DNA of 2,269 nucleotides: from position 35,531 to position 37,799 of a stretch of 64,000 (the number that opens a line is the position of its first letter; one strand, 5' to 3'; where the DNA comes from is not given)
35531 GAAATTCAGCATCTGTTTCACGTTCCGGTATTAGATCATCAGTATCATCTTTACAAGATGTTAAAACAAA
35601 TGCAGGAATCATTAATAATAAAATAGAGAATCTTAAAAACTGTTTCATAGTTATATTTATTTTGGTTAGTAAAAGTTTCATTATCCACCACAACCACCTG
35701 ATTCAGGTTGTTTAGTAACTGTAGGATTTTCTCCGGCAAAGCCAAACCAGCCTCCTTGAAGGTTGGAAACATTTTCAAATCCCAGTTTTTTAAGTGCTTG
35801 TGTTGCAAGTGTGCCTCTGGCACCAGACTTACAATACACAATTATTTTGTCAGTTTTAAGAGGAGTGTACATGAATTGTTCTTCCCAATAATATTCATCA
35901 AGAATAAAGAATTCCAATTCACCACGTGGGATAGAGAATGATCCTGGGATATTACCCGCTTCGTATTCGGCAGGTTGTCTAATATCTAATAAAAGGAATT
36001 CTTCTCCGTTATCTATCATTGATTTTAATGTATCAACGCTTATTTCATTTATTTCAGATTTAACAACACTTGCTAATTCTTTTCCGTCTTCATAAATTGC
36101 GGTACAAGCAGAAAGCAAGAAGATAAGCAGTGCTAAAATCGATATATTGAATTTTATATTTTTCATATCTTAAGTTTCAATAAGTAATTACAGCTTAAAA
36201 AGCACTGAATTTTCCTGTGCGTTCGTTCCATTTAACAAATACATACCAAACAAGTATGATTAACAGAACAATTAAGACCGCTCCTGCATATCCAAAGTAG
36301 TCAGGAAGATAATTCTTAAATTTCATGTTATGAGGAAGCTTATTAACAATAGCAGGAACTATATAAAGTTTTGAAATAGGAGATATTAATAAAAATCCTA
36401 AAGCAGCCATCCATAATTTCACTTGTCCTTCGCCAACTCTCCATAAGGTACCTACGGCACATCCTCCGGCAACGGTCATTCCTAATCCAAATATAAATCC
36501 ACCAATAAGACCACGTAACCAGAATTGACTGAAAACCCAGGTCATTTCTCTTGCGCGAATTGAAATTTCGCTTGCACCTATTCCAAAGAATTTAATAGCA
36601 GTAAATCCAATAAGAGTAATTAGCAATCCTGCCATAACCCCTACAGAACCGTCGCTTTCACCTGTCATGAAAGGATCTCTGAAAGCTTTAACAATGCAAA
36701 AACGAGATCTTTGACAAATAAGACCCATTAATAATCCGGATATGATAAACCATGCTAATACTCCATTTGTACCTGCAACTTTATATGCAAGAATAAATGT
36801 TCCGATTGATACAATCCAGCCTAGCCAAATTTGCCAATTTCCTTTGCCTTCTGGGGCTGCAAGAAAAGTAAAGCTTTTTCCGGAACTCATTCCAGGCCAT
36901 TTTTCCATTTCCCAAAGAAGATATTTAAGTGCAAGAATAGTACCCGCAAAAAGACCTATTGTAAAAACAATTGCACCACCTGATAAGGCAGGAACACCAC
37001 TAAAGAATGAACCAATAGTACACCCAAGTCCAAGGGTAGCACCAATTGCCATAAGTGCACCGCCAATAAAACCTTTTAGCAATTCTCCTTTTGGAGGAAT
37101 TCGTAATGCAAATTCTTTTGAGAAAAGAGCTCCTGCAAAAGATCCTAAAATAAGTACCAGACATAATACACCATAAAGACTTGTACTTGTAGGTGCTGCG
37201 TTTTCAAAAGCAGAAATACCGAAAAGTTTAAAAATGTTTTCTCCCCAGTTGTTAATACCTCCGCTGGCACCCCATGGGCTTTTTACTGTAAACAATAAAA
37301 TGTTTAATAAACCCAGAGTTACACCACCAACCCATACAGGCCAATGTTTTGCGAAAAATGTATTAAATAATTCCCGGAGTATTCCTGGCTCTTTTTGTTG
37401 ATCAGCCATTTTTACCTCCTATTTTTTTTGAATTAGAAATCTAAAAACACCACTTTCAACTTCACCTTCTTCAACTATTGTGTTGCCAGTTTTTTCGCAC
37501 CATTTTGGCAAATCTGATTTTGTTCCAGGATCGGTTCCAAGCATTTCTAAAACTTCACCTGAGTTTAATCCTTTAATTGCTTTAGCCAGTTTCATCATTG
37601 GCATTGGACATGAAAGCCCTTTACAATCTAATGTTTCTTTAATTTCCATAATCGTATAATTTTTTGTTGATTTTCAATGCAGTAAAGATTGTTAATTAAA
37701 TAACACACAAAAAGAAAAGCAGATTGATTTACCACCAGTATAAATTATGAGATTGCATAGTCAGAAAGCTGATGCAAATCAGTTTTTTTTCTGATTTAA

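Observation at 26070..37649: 15-gene sulfur-trafficking/redox operon with no known terminal sulfur enzyme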

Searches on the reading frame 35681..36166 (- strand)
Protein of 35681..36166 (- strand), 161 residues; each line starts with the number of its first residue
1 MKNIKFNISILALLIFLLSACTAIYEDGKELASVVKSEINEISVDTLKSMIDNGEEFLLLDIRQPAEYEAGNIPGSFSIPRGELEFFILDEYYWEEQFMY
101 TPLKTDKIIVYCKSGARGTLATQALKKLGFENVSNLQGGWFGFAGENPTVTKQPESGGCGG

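Call 3: search_protein_families(library=pfam, proteins=[window:35681-36166:-], max_evalue=0.01)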
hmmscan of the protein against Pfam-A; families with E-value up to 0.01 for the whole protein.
window:35681-36166:- (161 aa): 1 family
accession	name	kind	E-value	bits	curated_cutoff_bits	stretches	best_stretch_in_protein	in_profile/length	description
PF00581.25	Rhodanese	-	2.4e-21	76.5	22.2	1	43-144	1-100/102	Rhodanese-like domain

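Call 7: search_protein_families(library=ncbifam, proteins=[window:35681-36166:-], max_evalue=0.001)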
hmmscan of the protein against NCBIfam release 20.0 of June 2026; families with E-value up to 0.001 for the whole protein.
window:35681-36166:- (161 aa): 15 families
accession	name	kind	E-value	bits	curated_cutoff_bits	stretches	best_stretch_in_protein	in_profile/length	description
NF006444.0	PRK08762.1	equivalog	1.4e-16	60.1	449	1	30-143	5-107/387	molybdopterin-synthase adenylyltransferase MoeB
NF045521.1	rhoda_near_glyco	subfamily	3.9e-15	55.9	145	1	29-153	7-118/144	rhodanese homology domain-containing protein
NF005646.0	PRK07411.1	equivalog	2e-14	53.6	633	1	35-145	277-381/390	molybdopterin-synthase adenylyltransferase MoeB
NF005902.0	PRK07878.1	equivalog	2.1e-14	53.3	647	1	20-144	272-382/392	adenylyltransferase/sulfurtransferase MoeZ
NF001133.1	PRK00142.1-1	equivalog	1.2e-10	41.4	170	1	34-146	100-206/229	oxygen-dependent tRNA uridine(34) hydroxylase TrhO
NF041203.1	rhodanese_LYCAU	equivalog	8.9e-09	35.1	115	1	33-143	14-116/126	rhodanese-related (seleno)protein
NF001195.0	PRK00162.1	equivalog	1.6e-06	28.4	102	1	38-152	3-105/108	thiosulfate sulfurtransferase GlpE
NF008750.0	PRK11784.1-2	equivalog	6.6e-06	25.4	241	0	53-80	12-39/346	tRNA 2-selenouridine(34) synthase MnmH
NF007627.0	PRK10287.1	equivalog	1.4e-05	25.3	102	1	60-138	24-93/104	thiosulfate sulfurtransferase PspE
TIGR02981.1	phageshock_pspE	exception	4.9e-05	23.6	126.3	1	60-138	22-91/101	thiosulfate sulfurtransferase PspE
NF008752.0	PRK11784.1-4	equivalog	9.2e-05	21.4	266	0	47-80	8-42/357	tRNA 2-selenouridine(34) synthase MnmH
NF045694.1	seleno_TsoB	exception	9.2e-05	20.7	805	1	39-143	43-149/572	rhodanese/DsbD fusion-like selenoprotein TsoB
TIGR04568.1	arch_SelU_Nterm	equivalog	0.00037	20.4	200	0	40-80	89-127/215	selenouridine synthase SelU-like subunit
NF002397.0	PRK01415.1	equivalog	0.00072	19.4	280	0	94-143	161-209/247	hypothetical protein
TIGR04271.1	ThiI_C_thiazole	equivalog_domain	0.00087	19.3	70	0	36-134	8-97/101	thiazole biosynthesis protein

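Call 26: find_homologous_proteins(query=window:35681-36166:-, max_evalue=0.00001)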
Query window:35681-36166:- (161 aa): 90 proteins with E <= 0.00001 among 165 candidates.
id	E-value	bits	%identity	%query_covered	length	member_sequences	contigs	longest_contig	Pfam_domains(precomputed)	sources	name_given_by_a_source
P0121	2.7e-101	354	99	100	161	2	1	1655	PF00581.26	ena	-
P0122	3.7e-101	354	99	100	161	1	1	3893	PF00581.26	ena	-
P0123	5.1e-101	353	99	100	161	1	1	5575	PF00581.26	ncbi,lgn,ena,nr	ncbi:MAG: rhodanese-like domain-containing protein [Bacteroidales bacterium]|nr:rhodanese-like domai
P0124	2.5e-99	348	98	100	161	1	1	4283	PF00581.26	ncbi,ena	-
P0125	5.8e-98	343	97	100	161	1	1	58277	PF00581.26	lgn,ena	-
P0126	2.4e-97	341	96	100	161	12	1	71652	PF00581.26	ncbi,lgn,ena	-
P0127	1.2e-95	336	94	100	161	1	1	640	PF00581.26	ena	-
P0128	1.6e-94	332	93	100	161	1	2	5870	PF00581.26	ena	-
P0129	4.4e-94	331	92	100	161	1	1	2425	PF00581.26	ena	-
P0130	9.4e-90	317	89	100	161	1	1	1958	PF00581.26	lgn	-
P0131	2.5e-88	312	87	100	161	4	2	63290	PF00581.26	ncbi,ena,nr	ncbi:MAG: hypothetical protein KAR57_06715 [Bacteroidales bacterium]|nr:hypothetical protein [Bacter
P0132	6.6e-87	308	87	98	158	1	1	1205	PF00581.26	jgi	-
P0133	1.3e-86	307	86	100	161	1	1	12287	PF00581.26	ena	-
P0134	3.1e-86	305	85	100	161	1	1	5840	PF00581.26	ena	-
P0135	3.2e-86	305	84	100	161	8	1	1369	PF00581.26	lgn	-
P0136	1.6e-85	303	92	90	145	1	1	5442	PF00581.26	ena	-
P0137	6.1e-85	301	83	100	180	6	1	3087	PF00581.26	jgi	-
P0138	6.1e-84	298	84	99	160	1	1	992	PF00581.26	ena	-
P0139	1.0e-83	297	82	100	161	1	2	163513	PF00581.26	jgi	jgi:rhodanese-related sulfurtransferase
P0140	1.5e-83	297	84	89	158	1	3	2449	PF00581.26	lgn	-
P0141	1.7e-83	296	85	98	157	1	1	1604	PF00581.26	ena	-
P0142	1.5e-82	293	84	98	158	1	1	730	PF00581.26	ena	-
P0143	5.3e-82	292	82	98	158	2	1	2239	PF00581.26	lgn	-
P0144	5.2e-81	288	80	98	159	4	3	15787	PF00581.26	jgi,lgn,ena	jgi:rhodanese-related sulfurtransferase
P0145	1.1e-79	284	79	98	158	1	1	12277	PF00581.26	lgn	-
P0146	2.0e-79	283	80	98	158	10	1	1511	PF00581.26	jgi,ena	-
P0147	7.0e-78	278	79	98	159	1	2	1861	PF00581.26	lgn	-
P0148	6.0e-77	275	78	98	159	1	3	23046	PF00581.26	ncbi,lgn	ncbi:MAG: rhodanese-like domain-containing protein [Bacteroidales bacterium]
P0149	7.2e-76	272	78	98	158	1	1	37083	PF00581.26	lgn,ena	-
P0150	1.2e-75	271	78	98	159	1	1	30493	PF00581.26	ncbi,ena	-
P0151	2.0e-75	270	77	98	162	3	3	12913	PF00581.26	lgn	-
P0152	3.0e-75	270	78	100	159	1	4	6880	PF00581.26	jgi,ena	-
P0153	1.2e-74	268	75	98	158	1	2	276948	PF00581.26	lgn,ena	-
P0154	1.6e-74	267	76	98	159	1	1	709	PF00581.26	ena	-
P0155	4.6e-69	250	69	100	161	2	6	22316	PF00581.26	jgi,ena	-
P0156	1.6e-68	248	69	99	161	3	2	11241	PF00581.26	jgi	jgi:rhodanese-related sulfurtransferase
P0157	1.6e-68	248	69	99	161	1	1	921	PF00581.26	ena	-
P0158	1.2e-67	245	67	100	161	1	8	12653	PF00581.26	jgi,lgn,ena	-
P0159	2.3e-66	241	68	98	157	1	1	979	PF00581.26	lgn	-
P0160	2.8e-66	240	67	99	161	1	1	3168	PF00581.26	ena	-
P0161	3.2e-65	237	65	100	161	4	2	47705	PF00581.26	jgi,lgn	-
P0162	4.6e-65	237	66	100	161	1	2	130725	PF00581.26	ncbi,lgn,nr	ncbi:MAG: hypothetical protein KGY60_01120 [Bacteroidales bacterium]|nr:hypothetical protein [Bacter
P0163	1.3e-64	235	92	70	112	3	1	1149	PF00581.26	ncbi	-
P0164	1.8e-64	235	65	100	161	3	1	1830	PF00581.26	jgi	jgi:rhodanese-related sulfurtransferase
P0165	2.2e-63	231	66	100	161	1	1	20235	PF00581.26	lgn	-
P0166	2.3e-63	231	65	89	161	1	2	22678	PF00581.26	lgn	-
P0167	6.5e-63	230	61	100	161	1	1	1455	PF00581.26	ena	-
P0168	5.6e-62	227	66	98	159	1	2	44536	PF00581.26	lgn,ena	-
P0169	3.0e-61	224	63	100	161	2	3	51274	PF00581.26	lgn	-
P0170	9.0e-61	223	62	99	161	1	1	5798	PF00581.26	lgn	-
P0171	1.1e-59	219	60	100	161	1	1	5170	PF00581.26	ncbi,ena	-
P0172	5.4e-58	214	63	94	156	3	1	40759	PF00581.26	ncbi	-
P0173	1.1e-53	200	60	93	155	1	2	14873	PF00581.26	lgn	-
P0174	6.3e-53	197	58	100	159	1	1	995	PF00581.26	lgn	-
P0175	7.6e-52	194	57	97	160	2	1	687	PF00581.26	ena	-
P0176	4.5e-51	191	59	94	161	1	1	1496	PF00581.26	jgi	-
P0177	6.5e-51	191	77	70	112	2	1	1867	PF00581.26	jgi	-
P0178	6.6e-51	191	54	100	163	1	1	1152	PF00581.26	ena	-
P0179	2.5e-50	189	73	78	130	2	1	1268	PF00581.26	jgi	jgi:hypothetical protein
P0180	2.6e-50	189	58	99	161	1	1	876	PF00581.26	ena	-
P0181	1.2e-47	180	57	100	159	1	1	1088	PF00581.26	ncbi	-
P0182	1.0e-45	174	51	99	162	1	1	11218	PF00581.26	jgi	jgi:rhodanese-related sulfurtransferase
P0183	1.1e-45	174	56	96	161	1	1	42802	PF00581.26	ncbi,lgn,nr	ncbi:MAG: rhodanese-like domain-containing protein [Bacteroidales bacterium]|nr:rhodanese-like domai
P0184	1.1e-45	174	54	98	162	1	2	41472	PF00581.26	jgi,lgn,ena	-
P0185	1.6e-45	173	52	98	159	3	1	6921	PF00581.26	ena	-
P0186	2.0e-45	173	55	89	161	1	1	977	PF00581.26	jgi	-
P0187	2.3e-45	173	52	99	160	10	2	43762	PF00581.26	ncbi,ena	-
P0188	3.6e-45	172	53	89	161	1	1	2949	PF00581.26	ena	-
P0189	1.1e-44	170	54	84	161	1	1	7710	PF00581.26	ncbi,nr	ncbi:MAG: hypothetical protein J7L46_00175 [Bacteroidales bacterium]|nr:hypothetical protein [Bacter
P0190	1.9e-44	170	53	99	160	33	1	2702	PF00581.26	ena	-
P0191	7.5e-44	168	51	94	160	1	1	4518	PF00581.26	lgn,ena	-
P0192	1.2e-43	167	51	94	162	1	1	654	PF00581.26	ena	-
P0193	1.9e-43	166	51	100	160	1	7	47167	PF00581.26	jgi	jgi:sulfur dioxygenase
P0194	1.9e-43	166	51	100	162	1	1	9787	PF00581.26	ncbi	ncbi:MAG: rhodanese-like domain-containing protein [Bacteroidota bacterium]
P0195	5.0e-43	165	52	92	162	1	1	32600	PF00581.26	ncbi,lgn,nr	ncbi:MAG: rhodanese-like domain-containing protein [Bacteroidetes bacterium]|nr:rhodanese-like domai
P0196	5.8e-42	161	56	77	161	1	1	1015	PF00581.26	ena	-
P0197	5.2e-41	158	52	100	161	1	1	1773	PF00581.26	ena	-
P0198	6.0e-41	158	50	94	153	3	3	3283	PF00581.26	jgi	jgi:rhodanese-related sulfurtransferase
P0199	3.1e-40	156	50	100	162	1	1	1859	PF00581.26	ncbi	-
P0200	7.0e-40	155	52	86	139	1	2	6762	PF00581.26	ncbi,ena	-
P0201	9.7e-40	154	51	86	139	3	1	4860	PF00581.26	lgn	-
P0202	1.0e-39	154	54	100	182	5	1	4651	PF00581.26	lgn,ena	-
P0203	1.2e-39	154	49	91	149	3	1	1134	PF00581.26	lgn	-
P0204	2.8e-39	153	47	94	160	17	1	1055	PF00581.26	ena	-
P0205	1.4e-38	150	51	86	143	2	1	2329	PF00581.26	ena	-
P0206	2.3e-38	150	47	100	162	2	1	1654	PF00581.26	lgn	-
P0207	2.6e-38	150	54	91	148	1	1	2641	PF00581.26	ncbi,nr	ncbi:MAG: rhodanese-like domain-containing protein [Bacteroidetes bacterium]|nr:rhodanese-like domai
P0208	2.6e-37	146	49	100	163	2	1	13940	PF00581.26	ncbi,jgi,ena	-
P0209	4.2e-36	142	49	100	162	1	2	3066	PF00581.26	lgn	-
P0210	1.7e-15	75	42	73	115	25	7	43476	PF00581.26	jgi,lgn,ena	-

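Call 28: find_encoding_contigs(protein=P0193, flank=10000, max_places=1)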
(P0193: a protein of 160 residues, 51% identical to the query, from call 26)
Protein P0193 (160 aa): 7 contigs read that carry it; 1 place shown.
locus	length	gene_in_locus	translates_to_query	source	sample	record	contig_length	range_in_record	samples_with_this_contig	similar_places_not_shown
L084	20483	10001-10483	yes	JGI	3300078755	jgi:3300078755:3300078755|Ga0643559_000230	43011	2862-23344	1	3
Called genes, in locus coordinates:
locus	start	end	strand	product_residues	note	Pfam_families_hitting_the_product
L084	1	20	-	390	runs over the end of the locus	PF00512:HisKA (weak), PF02518:HATPase_c, PF14501:HATPase_c_5 (weak)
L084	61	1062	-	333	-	PF19992:DUF6427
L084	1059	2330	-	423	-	PF02844:GARS_N, PF01071:GARS_A, PF02786:CPSase_L_D2 (faint), PF02843:GARS_C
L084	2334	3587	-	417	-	PF00696:AA_kinase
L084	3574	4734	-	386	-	PF01594:AI-2E_transport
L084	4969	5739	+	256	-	PF22570:LiaF-TM, PF18917:LiaI-LiaF-like_TM1 (weak), PF09922:LiaF-like_C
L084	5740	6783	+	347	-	PF06580:His_kinase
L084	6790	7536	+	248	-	PF00072:Response_reg, PF04397:LytTR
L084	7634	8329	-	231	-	PF00027:cNMP_binding, PF13545:HTH_Crp_2, PF00325:Crp (weak)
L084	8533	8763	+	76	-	PF01206:TusA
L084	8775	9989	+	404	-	PF04143:Sulf_transp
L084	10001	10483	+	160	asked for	PF00581:Rhodanese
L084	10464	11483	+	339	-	PF00581:Rhodanese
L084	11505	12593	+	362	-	PF07396:Porin_O_P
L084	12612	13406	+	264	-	PF00581:Rhodanese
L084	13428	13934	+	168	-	PF00581:Rhodanese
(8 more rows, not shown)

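Call 29: find_encoding_contigs(protein=P0187, flank=10000, max_places=1)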
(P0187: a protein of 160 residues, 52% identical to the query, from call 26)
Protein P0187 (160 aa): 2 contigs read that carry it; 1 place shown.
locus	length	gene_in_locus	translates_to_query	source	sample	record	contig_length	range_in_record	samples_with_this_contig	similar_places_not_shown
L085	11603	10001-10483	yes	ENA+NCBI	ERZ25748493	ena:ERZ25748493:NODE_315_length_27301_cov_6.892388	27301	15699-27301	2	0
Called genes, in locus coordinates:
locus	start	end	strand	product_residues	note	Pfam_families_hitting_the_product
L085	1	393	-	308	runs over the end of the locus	-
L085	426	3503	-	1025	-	PF05099:TerB, PF00005:ABC_tran, PF19055:ABC2_membrane_7 (weak), PF12698:ABC2_membrane_3, PF01061:ABC2_membrane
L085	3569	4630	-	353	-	PF03372:Exo_endo_phos (weak)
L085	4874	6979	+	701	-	PF17900:Peptidase_M1_N (weak), PF01433:Peptidase_M1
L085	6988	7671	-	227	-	PF00027:cNMP_binding, PF13545:HTH_Crp_2, PF00325:Crp (weak)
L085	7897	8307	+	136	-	PF13686:DrsE_2 (faint)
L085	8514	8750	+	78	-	PF01206:TusA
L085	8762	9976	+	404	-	PF04143:Sulf_transp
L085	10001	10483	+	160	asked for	PF00581:Rhodanese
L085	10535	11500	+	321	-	PF00581:Rhodanese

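Call 30: find_encoding_contigs(protein=P0208, flank=10000, max_places=1)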
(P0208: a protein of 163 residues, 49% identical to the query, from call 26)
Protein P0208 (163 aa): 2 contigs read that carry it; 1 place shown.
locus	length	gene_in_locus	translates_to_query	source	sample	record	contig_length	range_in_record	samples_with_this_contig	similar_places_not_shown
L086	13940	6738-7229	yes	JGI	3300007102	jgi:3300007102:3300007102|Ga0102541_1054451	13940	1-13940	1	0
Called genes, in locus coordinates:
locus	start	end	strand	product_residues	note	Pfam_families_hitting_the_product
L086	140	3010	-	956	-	PF25788:Ig_Rha78A_N (faint), PF24489:Ig_J_second (faint), PF19081:Ig_7, PF18962:Por_Secre_tail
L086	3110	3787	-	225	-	PF00027:cNMP_binding, PF13545:HTH_Crp_2, PF00325:Crp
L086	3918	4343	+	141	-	PF13686:DrsE_2 (faint)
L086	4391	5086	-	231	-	PF00027:cNMP_binding, PF13545:HTH_Crp_2, PF25213:HVO_A0261_N (weak)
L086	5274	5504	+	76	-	PF01206:TusA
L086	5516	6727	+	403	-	PF04143:Sulf_transp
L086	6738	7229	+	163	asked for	PF00581:Rhodanese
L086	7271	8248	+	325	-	PF00581:Rhodanese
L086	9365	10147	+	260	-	PF00581:Rhodanese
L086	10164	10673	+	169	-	PF00581:Rhodanese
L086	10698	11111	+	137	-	PF13686:DrsE_2 (weak)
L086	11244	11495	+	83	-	PF01206:TusA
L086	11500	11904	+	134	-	PF02662:FlpD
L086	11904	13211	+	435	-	PF01266:DAO (faint), PF03486:HI0933_like (faint), PF07992:Pyr_redox_2, PF12831:FAD_oxidored (weak), PF12797:Fer4_2 (faint), PF13183:Fer4_8 (weak), PF13187:Fer4_9 (weak), PF00037:Fer4 (weak), +4 more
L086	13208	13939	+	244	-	?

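Call 70: predict_structure(alignment_id=A3)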
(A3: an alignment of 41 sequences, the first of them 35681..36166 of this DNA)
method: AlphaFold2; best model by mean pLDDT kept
length: 161 residues; sequences in the alignment: 41
mean_pLDDT: 86.5   pTM: 0.74
mean pLDDT of the five models: 86.5, 84.9, 84.0, 82.8, 81.9
residues with pLDDT >= 90: 106; 70-90: 27; 50-70: 26; < 50: 2
segments of 3 or more residues with pLDDT < 50: none
pLDDT, mean of each block of 10 residues (from residue 1): 66 75 76 91 96 96 93 95 96 95 98 91 97 96 75 54 42
secondary structure, 60 per line:
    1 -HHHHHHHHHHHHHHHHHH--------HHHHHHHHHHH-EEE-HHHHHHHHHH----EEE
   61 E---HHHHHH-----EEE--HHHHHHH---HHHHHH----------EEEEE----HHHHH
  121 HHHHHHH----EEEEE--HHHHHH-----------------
elements in order: H2-19 H28-38 E40-42 H44-53 E58-61 H65-70 E76-78 H81-87 H91-96 E107-111 H116-127 E132-136 H139-144

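Call 73: fold_search(model_id=the predicted structure, library=pdb)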
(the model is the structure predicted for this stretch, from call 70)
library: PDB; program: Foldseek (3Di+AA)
matches with E <= 10: 752; with E <= 0.001: 111
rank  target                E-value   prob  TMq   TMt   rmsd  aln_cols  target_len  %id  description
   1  6mxv_A                1.7e-09  1.00  0.63  0.41   4.8       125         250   30  The crystal structure of a rhodanese-like family protein from Francisella tularensis subsp. tularensis SCHU S4 (released 2018-11-21)
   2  6mxv_B                2.1e-09  1.00  0.59  0.39   4.6       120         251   29  The crystal structure of a rhodanese-like family protein from Francisella tularensis subsp. tularensis SCHU S4 (released 2018-11-21)
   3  2hhg                  2.9e-09  1.00  0.64  0.77   3.5       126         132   29  Structure of Protein of Unknown Function RPA3614, Possible Tyrosine Phosphatase, from Rhodopseudomonas palustris CGA009 (released 2006-07-25)
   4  6bev_A                1.1e-08  1.00  0.59  0.83   1.6       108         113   30  Human Single Domain Sulfurtranferase TSTD1 (released 2018-01-24)
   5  3tp9_A                1.7e-08  1.00  0.57  0.20   1.6       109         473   25  Crystal structure of Alicyclobacillus acidocaldarius protein with beta-lactamase and rhodanese domains (released 2011-09-21)
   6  3tp9_B                1.8e-08  1.00  0.57  0.20   1.6       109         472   25  Crystal structure of Alicyclobacillus acidocaldarius protein with beta-lactamase and rhodanese domains (released 2011-09-21)
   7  6bev_B                4.4e-08  1.00  0.57  0.79   1.6       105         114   30  Human Single Domain Sulfurtranferase TSTD1 (released 2018-01-24)
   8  9a5g_B                1.5e-07  1.00  0.52  0.80   4.0       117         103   30  Integrative model of RRF-YTWF by crosslinking MS and deep learning (released 2024-09-18)
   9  3nt6_A                3.8e-07  1.00  0.51  0.16   3.6       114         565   29  Structure of the Shewanella loihica PV-4 NADH-dependent persulfide reductase C43S/C531S Double Mutant (released 2010-12-08)
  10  3ict_B                3.8e-07  1.00  0.53  0.17   3.7       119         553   26  Crystal structure of reduced Bacillus anthracis CoADR-RHD (released 2009-11-17)
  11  9hny_DT               4.3e-07  1.00  0.60  0.44   5.6       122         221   20  Mitoribosomal small subunit in complex with Mettl15 and Mettl17 (released 2025-03-26)
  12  3foj                  4.6e-07  1.00  0.54  0.85   1.8       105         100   26  Crystal Structure of SSP1007 From Staphylococcus saprophyticus subsp. saprophyticus. Northeast Structural Genomics Targe (released 2009-01-20)
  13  3ilm_B                4.9e-07  1.00  0.53  0.67   1.6       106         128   27  Crystal Structure of the Alr3790 protein from Anabaena sp. Northeast Structural Genomics Consortium Target NsR437h (released 2009-09-22)
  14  3ilm_C                5.6e-07  1.00  0.54  0.68   2.0       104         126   28  Crystal Structure of the Alr3790 protein from Anabaena sp. Northeast Structural Genomics Consortium Target NsR437h (released 2009-09-22)
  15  2kl3_MODEL_1_A        5.6e-07  1.00  0.52  0.63   3.3       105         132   27  Solution NMR structure of the Rhodanese-like domain from Anabaena sp Alr3790 protein. Northeast Structural Gen (released 2009-08-11)
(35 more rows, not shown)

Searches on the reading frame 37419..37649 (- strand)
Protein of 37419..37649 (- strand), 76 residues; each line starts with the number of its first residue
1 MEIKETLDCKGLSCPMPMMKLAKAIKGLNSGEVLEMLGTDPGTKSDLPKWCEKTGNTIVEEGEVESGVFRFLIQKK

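Call 3: search_protein_families(library=pfam, proteins=[window:37419-37649:-], max_evalue=0.01)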
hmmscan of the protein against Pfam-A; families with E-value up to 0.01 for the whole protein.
window:37419-37649:- (76 aa): 1 family
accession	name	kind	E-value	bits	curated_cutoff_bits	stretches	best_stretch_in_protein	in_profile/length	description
PF01206.22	TusA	-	2e-25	88.9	28.6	1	5-75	1-70/70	Sulfurtransferase TusA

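Call 7: search_protein_families(library=ncbifam, proteins=[window:37419-37649:-], max_evalue=0.001)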
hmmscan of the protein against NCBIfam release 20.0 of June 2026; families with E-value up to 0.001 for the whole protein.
window:37419-37649:- (76 aa): 4 families
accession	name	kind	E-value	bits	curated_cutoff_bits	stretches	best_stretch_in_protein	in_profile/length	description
NF001423.0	PRK00299.1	equivalog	1.7e-16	59.8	78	1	3-76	8-80/82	sulfurtransferase TusA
NF008242.0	PRK11018.1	equivalog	5.2e-09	35.6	79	1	4-75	8-78/78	sulfurtransferase-like selenium metabolism protein YedF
TIGR03527.1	selenium_YedF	equivalog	1.5e-05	24.9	110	1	7-62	1-57/194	sulfurtransferase-like selenium metabolism protein YedF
NF049973.1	radical_Rv1681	equivalog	0.0003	19.9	380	1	19-63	3-47/326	Rv1681 family radical SAM protein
